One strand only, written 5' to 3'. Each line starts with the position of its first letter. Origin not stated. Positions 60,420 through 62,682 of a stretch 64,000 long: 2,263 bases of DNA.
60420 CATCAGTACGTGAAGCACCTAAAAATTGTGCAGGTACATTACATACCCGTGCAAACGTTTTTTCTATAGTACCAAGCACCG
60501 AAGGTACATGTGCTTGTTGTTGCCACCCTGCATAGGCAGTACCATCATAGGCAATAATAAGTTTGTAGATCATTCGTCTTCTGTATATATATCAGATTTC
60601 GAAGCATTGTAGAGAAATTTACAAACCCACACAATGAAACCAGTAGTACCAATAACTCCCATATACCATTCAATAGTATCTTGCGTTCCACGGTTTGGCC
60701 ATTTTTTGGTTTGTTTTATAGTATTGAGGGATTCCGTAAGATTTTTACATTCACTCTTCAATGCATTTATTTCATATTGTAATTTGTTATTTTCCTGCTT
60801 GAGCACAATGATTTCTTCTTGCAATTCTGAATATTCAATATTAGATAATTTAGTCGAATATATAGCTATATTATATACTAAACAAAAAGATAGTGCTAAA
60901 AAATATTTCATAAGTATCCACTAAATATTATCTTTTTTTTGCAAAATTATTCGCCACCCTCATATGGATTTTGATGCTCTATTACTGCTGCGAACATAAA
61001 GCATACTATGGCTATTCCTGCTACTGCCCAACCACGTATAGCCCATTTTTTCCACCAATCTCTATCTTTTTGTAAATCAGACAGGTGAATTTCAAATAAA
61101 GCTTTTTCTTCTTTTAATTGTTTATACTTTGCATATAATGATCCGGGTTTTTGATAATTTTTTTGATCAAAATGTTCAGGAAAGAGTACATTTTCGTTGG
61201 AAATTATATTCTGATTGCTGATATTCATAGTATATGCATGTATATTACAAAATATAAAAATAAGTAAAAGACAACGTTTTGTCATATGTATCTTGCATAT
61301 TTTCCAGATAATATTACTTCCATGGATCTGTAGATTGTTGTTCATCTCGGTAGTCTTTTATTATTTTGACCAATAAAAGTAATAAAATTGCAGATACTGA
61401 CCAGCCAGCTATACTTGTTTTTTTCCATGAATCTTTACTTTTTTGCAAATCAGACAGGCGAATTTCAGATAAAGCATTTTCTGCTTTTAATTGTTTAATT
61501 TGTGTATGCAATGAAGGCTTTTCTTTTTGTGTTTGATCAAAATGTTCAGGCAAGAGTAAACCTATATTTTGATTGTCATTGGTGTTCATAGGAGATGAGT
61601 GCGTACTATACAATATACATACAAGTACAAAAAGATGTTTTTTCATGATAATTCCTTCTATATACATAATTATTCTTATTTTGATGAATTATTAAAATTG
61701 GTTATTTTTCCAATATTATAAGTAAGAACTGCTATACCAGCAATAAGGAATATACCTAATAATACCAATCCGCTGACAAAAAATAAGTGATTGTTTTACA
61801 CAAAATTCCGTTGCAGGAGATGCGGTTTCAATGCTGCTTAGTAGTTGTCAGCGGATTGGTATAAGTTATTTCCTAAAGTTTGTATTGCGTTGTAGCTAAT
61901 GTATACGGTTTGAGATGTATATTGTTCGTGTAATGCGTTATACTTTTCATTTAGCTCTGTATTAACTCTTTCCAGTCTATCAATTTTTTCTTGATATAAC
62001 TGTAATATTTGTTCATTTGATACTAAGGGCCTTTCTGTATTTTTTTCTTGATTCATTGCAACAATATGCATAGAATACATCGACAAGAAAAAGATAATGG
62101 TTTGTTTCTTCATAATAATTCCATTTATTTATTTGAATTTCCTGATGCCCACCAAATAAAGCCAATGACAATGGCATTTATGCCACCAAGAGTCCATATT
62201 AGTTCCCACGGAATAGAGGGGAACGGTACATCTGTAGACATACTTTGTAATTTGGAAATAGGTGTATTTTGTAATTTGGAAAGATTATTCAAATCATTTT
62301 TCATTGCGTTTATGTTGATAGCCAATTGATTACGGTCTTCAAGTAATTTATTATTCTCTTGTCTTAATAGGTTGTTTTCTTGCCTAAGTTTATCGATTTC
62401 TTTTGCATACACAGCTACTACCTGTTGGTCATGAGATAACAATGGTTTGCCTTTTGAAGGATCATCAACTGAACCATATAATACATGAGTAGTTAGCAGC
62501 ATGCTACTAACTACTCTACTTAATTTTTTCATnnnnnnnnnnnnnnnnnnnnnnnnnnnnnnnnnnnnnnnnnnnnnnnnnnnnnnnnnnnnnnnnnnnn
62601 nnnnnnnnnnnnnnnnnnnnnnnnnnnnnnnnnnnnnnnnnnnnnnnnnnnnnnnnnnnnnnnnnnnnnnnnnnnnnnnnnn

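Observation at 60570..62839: Array of six small paralogous genes (hydrophobic N-terminus / heptad coiled coil / C-terminal membrane anchor) between typA and truA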

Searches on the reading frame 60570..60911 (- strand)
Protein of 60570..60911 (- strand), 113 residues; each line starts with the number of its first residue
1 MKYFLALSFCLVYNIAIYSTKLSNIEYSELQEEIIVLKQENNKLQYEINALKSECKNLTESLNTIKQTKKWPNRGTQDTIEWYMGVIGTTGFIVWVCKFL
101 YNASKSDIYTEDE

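Call 6: search_protein_families(library=pfam, max_evalue=1, proteins=[window:60570-60911:-])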
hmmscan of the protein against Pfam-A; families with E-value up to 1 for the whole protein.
window:60570-60911:- (113 aa): 28 families (the best 25 are shown)
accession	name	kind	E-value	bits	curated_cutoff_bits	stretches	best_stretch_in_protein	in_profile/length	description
PF04977.20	DivIC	-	3.8e-06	27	28.9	1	20-65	12-57/80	Septum formation initiator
PF09755.14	DUF2046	-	0.00045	19.9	24.7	1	21-68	17-64/305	Uncharacterized conserved protein H4 (DUF2046)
PF10473.14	CENP-F_leu_zip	-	0.0012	19.4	34.5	1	23-66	50-93/140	Leucine-rich repeats of kinetochore protein Cenp-F/LEK1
PF06005.17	ZapB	-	0.0022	18.9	31.5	1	27-66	20-59/71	Cell division protein ZapB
PF00170.26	bZIP_1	-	0.0033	17.9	27.6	1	26-60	27-61/64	bZIP transcription factor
PF24918.1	NET2A_C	-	0.0035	17.6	27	1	19-63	121-165/180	NET2A, C-terminal domain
PF06156.18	YabA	-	0.004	18.2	30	1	26-103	23-90/103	Initiation control protein YabA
PF07407.17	Seadorna_VP6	-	0.004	16.7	27.2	1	26-63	3-41/399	Seadornavirus VP6 protein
PF14916.11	CCDC92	-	0.01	16.1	28.3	1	30-49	25-44/57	Coiled-coil domain of unknown function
PF15908.10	HMMR_C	-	0.011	16.4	28.6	1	30-71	93-134/157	Hyaluronan mediated motility receptor C-terminal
PF25450.1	Rab11-FIP3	-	0.012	16.4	31.9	1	19-69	60-112/125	Rab11-FIP3-like domain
PF02996.22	Prefoldin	-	0.014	15.8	23.2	1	37-75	1-38/120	Prefoldin subunit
PF17675.6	APG6_N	-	0.019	15.9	45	1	26-69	47-90/132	Apg6 coiled-coil region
PF15960.10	DUF4763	-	0.024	14.3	30.1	1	29-67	89-127/236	Domain of unknown function (DUF4763)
PF14662.11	KASH_CCD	-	0.025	15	43.3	1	26-67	96-137/191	Coiled-coil region of CCDC155 or KASH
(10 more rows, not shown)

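Call 7: search_protein_families(library=ncbifam, max_evalue=1, proteins=[window:60570-60911:-])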
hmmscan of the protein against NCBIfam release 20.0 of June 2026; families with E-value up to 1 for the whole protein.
window:60570-60911:- (113 aa): 11 families
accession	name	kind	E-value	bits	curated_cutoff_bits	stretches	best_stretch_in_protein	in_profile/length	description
TIGR02209.1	ftsL_broad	equivalog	5.4e-05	23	42.45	1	7-53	12-59/85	cell division protein FtsL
NF043058.1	T4SS_LegC2C7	subfamily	8e-05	21.8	350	1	28-70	125-167/348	LegC2/C7 family Dot/Icm T4SS effector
NF047408.1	SA0632_fam_LP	equivalog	0.0013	18.4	70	1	26-64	23-61/68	SA0632 family lipoprotein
TIGR04211.1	SH3_and_anchor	equivalog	0.0028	17.3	65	1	26-70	81-125/198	TIGR04211 family SH3 domain-containing protein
NF045487.1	ASRP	equivalog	0.0034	16.1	300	1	24-71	309-356/593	archaea-specific SMC-related protein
NF033927.1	alph_xenorhab_B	subfamily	0.0063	15.9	40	1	26-68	35-77/223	alpha-xenorhabdolysin family binary toxin subunit B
NF041042.1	FslE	exception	0.017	13.6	800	1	4-64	12-73/505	rhizoferrin import outer membrane protein FslE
TIGR02894.1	DNA_bind_RsfA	subfamily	0.018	15.2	126.45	1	23-66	95-138/161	RsfA family transcriptional regulator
NF002058.0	PRK00888.1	equivalog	0.019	14.8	101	1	18-66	20-68/111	cell division protein FtsB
TIGR00293.1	TIGR00293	equivalog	0.023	14.8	53.9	1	29-70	3-44/129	prefoldin subunit alpha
NF010532.0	PRK13922.9-3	equivalog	0.16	11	243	0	30-69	56-95/280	rod shape-determining protein MreC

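Call 49: predict_structure(alignment_id=A4)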
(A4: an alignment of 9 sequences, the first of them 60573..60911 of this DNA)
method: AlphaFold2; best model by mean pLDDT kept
length: 113 residues; sequences in the alignment: 9
mean_pLDDT: 76.3   pTM: 0.35
mean pLDDT of the five models: 76.3, 74.3, 72.8, 71.2, 68.5
residues with pLDDT >= 90: 24; 70-90: 56; 50-70: 26; < 50: 7
segments of 3 or more residues with pLDDT < 50: 109-113
pLDDT, mean of each block of 10 residues (from residue 1): 83 82 74 91 94 91 74 54 67 78 61 44
secondary structure, 60 per line:
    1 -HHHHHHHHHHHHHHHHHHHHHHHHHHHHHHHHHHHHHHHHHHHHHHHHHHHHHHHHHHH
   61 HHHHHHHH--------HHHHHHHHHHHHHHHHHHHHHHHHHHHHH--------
elements in order: H2-68 H77-105

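Call 62: fold_search(model_id=the predicted structure, library=pdb)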
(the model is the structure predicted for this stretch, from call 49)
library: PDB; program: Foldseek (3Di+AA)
matches with E <= 10: 0; with E <= 0.001: 0
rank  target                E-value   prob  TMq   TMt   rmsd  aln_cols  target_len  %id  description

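Call 64: search_protein_families(library=phrogs, max_evalue=0.01, proteins=[window:60570-60911:-])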
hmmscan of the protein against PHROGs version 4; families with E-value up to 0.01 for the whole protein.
window:60570-60911:- (113 aa): 4 families
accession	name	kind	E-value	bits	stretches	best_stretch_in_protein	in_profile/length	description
phrog_1193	-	other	0.00045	21.2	1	28-91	9-62/76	hemolysin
phrog_17025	-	unknown function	0.0075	17.7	0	24-58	64-98/103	-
phrog_3671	-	unknown function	0.0091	17.2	0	24-60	37-78/87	-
phrog_739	-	lysis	0.0093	17.2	1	12-70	14-72/122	Rz-like spanin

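Call 65: search_protein_families(library=padloc, max_evalue=0.01, proteins=[window:60570-60911:-])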
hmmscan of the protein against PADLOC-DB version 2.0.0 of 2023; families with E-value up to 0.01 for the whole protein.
window:60570-60911:- (113 aa): 1 family
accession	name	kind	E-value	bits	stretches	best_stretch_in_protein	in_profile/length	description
PDLC03859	LmuB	-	0.003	14.8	1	26-67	361-402/611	-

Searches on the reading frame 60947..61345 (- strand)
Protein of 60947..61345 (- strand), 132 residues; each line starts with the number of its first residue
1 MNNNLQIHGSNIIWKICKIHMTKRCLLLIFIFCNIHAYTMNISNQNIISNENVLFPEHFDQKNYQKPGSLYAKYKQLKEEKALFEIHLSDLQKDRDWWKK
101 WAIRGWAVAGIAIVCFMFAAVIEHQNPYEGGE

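Call 6: search_protein_families(library=pfam, max_evalue=1, proteins=[window:60947-61345:-])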
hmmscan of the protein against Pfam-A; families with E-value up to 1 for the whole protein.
window:60947-61345:- (132 aa): 0 families

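Call 7: search_protein_families(library=ncbifam, max_evalue=1, proteins=[window:60947-61345:-])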
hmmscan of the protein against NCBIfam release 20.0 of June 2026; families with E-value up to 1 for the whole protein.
window:60947-61345:- (132 aa): 2 families
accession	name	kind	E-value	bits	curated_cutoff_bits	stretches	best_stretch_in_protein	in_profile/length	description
TIGR03080.1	CH4_NH3mon_ox_A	equivalog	0.092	12.5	318.15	1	84-123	36-75/243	methane monooxygenase/ammonia monooxygenase subunit A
NF004845.0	PRK06196.1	subfamily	0.13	11.6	414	1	58-96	168-206/320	oxidoreductase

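Call 64: search_protein_families(library=phrogs, max_evalue=0.01, proteins=[window:60947-61285:-])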
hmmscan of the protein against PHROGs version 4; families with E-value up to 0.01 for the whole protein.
window:60947-61285:- (112 aa): 0 families

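Call 65: search_protein_families(library=padloc, max_evalue=0.01, proteins=[window:60947-61285:-])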
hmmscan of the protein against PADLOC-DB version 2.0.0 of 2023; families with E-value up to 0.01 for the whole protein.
window:60947-61285:- (112 aa): 0 families

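Call 78: predict_structure(alignment_id=A5)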
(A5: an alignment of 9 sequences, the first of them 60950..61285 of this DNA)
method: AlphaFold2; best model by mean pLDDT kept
length: 112 residues; sequences in the alignment: 9
mean_pLDDT: 67.9   pTM: 0.28
mean pLDDT of the five models: 67.9, 66.9, 63.6, 62.2, 62.0
residues with pLDDT >= 90: 1; 70-90: 63; 50-70: 27; < 50: 21
segments of 3 or more residues with pLDDT < 50: 29-45, 110-112
pLDDT, mean of each block of 10 residues (from residue 1): 72 71 52 46 53 77 74 73 81 87 66 45
secondary structure, 60 per line:
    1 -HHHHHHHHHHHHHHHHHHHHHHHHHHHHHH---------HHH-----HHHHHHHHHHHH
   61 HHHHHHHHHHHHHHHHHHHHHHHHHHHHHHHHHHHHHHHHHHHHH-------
elements in order: H2-31 H49-105

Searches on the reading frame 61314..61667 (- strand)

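Call 6: search_protein_families(library=pfam, max_evalue=1, proteins=[window:61314-61667:-])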
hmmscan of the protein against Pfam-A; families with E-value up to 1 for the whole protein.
window:61314-61667:- (117 aa): 1 family
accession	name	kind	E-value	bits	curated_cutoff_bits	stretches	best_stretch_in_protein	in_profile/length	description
PF02183.23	HALZ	-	0.047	14.3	28.1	1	42-63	20-41/43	Homeobox associated leucine zipper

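Call 7: search_protein_families(library=ncbifam, max_evalue=1, proteins=[window:61314-61667:-])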
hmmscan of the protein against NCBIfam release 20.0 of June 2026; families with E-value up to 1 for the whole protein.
window:61314-61667:- (117 aa): 1 family
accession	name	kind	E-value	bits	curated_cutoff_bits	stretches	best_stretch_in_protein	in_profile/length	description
NF041840.1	rnfG_Methano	equivalog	0.037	13.6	230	1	47-93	124-170/189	Rnf electron transport complex subunit RnfG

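Call 64: search_protein_families(library=phrogs, max_evalue=0.01, proteins=[window:61314-61646:-])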
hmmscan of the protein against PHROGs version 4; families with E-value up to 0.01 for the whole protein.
window:61314-61646:- (110 aa): 0 families

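Call 65: search_protein_families(library=padloc, max_evalue=0.01, proteins=[window:61314-61646:-])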
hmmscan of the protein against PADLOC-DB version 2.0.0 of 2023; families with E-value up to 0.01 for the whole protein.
window:61314-61646:- (110 aa): 0 families

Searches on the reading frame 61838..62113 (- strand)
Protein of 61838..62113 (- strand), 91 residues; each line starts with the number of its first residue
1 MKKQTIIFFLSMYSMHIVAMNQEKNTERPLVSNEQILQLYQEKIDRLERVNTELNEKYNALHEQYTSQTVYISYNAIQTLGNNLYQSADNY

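Call 6: search_protein_families(library=pfam, max_evalue=1, proteins=[window:61838-62113:-])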
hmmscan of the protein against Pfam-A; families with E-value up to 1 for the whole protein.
window:61838-62113:- (91 aa): 7 families
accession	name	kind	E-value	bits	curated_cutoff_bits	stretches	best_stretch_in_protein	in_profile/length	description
PF11932.13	DUF3450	-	0.0025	17.6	32.6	1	17-74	14-69/241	Protein of unknown function (DUF3450)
PF14171.11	SpoIISA_toxin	-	0.0031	17.7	27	1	6-73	76-140/243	Toxin SpoIISA, type II toxin-antitoxin system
PF16342.10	DUF4972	-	0.0071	16.7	28.8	1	3-82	8-89/128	Domain of unknown function (DUF4972)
PF08665.17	PglZ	-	0.018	15.5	25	1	9-72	91-147/179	PglZ domain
PF05871.18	ESCRT-II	-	0.024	15.3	27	1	6-89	28-109/138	ESCRT-II complex subunit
PF14584.11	DUF4446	-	0.025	15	27.4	1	15-84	24-97/150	Protein of unknown function (DUF4446)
PF14362.11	DUF4407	-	0.1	12.3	31.3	1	10-71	102-163/297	Domain of unknown function (DUF4407)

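Call 7: search_protein_families(library=ncbifam, max_evalue=1, proteins=[window:61838-62113:-])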
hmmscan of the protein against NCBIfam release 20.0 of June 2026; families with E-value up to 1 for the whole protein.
window:61838-62113:- (91 aa): 4 families
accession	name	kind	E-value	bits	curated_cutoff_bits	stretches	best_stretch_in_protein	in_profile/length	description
NF006489.0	PRK08913.1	equivalog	0.027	13.9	217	1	12-75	198-257/303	flagellin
TIGR02894.1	DNA_bind_RsfA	subfamily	0.044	13.9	126.45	1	4-68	83-144/161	RsfA family transcriptional regulator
TIGR00716.1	rnhC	equivalog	0.067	12.5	161.2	1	17-73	110-167/284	ribonuclease HIII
NF038004.1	darobactin_RiPP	equivalog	0.11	12.7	45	1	56-84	2-30/45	darobactin family peptide antibiotic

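Call 64: search_protein_families(library=phrogs, max_evalue=0.01, proteins=[window:61838-62113:-])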
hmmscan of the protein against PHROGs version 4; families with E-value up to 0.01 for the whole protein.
window:61838-62113:- (91 aa): 0 families

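Call 65: search_protein_families(library=padloc, max_evalue=0.01, proteins=[window:61838-62113:-])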
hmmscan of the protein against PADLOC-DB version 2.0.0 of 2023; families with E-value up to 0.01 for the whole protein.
window:61838-62113:- (91 aa): 1 family
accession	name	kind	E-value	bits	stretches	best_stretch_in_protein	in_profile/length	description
PDLC00602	ZorA1|ZorA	-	0.0011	15.8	1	25-89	409-473/648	MotA/ExbB/TolQ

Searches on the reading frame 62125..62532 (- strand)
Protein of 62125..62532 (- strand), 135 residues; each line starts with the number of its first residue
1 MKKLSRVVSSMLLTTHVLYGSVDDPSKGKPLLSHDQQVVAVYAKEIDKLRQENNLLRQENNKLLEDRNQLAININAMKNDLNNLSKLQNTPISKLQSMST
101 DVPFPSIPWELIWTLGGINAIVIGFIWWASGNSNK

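Call 6: search_protein_families(library=pfam, max_evalue=1, proteins=[window:62125-62532:-])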
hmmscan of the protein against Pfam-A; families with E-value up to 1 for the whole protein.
window:62125-62532:- (135 aa): 8 families
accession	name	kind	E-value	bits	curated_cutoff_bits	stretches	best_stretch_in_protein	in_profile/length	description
PF13851.11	GAS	-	0.00062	19.6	32.3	1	27-96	82-152/200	Growth-arrest specific micro-tubule binding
PF06005.17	ZapB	-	0.0018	19.2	31.5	1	44-85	18-59/71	Cell division protein ZapB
PF15704.10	Mt_ATP_synt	-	0.0069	16.7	27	1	27-84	123-175/188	Mitochondrial ATP synthase subunit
PF14203.11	TTRAP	-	0.011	16.3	27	1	52-99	5-51/62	Putative transposon-transfer assisting protein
PF25802.1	WWC1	-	0.011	16.1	27.8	1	40-100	73-133/135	WWC1-like, helical hairpin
PF07407.17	Seadorna_VP6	-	0.028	14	27.2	1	44-102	9-66/399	Seadornavirus VP6 protein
PF17015.10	DUF5094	-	0.037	14.6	33.2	1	41-82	71-112/178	Domain of unknown function (DUF5094)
PF25014.1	NET2A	-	0.13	12.5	33.1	1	38-97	154-213/235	NET2A-like domain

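Call 7: search_protein_families(library=ncbifam, max_evalue=1, proteins=[window:62125-62532:-])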
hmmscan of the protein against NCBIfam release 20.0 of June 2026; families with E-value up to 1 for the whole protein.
window:62125-62532:- (135 aa): 12 families
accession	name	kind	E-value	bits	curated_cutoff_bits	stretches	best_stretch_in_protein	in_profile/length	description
NF047408.1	SA0632_fam_LP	equivalog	0.0011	18.6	70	1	44-82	29-67/68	SA0632 family lipoprotein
TIGR04211.1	SH3_and_anchor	equivalog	0.0034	17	65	1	34-90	70-126/198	TIGR04211 family SH3 domain-containing protein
NF038291.1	rep_pAB02_ORF2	subfamily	0.0072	16.7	85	1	32-92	55-115/172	plasmid replication DNA-binding protein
TIGR02169.1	SMC_prok_A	equivalog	0.012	13.3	729.4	1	39-97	388-446/1165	chromosome segregation protein SMC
TIGR02449.1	TIGR02449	hypoth_equivalog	0.014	15.7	55.4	1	44-70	14-40/65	TIGR02449 family protein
NF005283.0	PRK06800.1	equivalog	0.019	14.8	192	1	42-82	50-90/228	flagellar assembly protein H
TIGR00893.1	2A0114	subfamily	0.052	12.5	395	1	74-129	119-167/399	D-galactonate transporter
NF001645.0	PRK00420.1-2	equivalog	0.073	13.1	162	1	23-86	26-84/106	hypothetical protein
NF010166.0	PRK13646.1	equivalog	0.079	12.2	458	1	26-91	196-257/286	energy-coupling factor transporter ATPase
NF046104.1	PptglHdxlasePcsB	equivalog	0.087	12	450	1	37-82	53-105/400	peptidoglycan hydrolase PcsB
NF010512.0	PRK13922.12-1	equivalog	0.096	11.9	336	1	42-84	69-110/287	rod shape-determining protein MreC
NF009640.0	PRK13169.1-1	equivalog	0.15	12.5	134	1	31-74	17-59/105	DNA replication initiation control protein YabA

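Call 64: search_protein_families(library=phrogs, max_evalue=0.01, proteins=[window:62125-62532:-])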
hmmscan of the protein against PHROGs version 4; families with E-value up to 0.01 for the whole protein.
window:62125-62532:- (135 aa): 1 family
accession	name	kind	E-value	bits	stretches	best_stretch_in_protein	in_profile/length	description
phrog_8369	-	other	0.00058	21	1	37-86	64-113/192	hol-like chemotaxis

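Call 65: search_protein_families(library=padloc, max_evalue=0.01, proteins=[window:62125-62532:-])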
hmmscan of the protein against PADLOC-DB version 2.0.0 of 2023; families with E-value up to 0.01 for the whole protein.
window:62125-62532:- (135 aa): 2 families
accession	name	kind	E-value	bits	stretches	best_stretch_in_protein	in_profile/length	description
PDLC03863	LmuB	-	0.002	14.9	1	36-97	340-402/610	-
PDLC01146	Cas3d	-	0.004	13.5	1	36-83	211-258/625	Cas3d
